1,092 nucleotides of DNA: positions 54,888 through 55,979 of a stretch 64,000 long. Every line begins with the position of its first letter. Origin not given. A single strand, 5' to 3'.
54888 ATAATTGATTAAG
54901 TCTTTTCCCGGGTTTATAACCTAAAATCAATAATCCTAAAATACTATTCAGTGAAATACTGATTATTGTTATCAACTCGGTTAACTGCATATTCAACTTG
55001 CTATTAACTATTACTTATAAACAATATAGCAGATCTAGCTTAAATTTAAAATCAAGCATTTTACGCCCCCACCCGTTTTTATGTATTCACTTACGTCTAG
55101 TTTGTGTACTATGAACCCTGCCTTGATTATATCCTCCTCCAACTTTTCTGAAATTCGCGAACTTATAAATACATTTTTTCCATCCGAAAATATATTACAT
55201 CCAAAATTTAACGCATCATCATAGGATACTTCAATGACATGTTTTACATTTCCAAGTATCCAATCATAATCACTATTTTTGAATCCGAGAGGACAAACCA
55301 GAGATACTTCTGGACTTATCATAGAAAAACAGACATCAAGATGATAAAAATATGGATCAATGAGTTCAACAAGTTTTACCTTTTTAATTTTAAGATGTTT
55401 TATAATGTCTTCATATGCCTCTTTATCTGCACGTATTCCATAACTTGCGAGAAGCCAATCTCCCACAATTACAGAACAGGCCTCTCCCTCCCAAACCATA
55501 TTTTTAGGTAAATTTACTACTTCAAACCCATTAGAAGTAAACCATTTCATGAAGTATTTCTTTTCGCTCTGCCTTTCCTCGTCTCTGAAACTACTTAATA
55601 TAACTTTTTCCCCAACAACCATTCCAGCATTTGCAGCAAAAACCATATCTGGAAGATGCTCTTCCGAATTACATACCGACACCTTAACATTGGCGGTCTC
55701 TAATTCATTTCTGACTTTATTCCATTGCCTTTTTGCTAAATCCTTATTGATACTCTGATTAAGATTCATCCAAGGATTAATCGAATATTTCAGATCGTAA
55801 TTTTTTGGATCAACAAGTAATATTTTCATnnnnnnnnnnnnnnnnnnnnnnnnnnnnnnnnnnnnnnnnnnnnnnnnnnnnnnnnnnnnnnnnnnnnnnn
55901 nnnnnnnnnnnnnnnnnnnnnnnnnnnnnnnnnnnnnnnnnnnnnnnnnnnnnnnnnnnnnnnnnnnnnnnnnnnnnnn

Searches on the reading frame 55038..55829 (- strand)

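Call 39: search_protein_families(library=ncbifam, proteins=[window:55038-55829:-], max_evalue=0.00001)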
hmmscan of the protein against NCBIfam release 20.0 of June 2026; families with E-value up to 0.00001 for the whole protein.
window:55038-55829:- (264 aa): 5 families
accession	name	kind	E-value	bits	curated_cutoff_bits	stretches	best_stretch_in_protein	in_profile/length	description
NF045659.1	DiMArgaseDdahMtb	equivalog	3.9e-62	210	300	1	3-262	26-282/283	dimethylargininase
NF052232.1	Arg_dihydro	equivalog_domain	3.9e-60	203.4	450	1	2-261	4-265/266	arginine dihydrolase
NF052231.1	bifunc_ArgZ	exception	6.1e-59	199.8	1025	1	2-263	6-269/696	bifunctional arginine dihydrolase/ornithine cyclodeaminase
NF045660.1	DiMthArgaseDdahStm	equivalog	3.4e-12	46.7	340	1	25-261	22-247/249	dimethylargininase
NF045658.1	DiMArgaseDdah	equivalog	9.4e-07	28.9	450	1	30-261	29-252/254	dimethylargininase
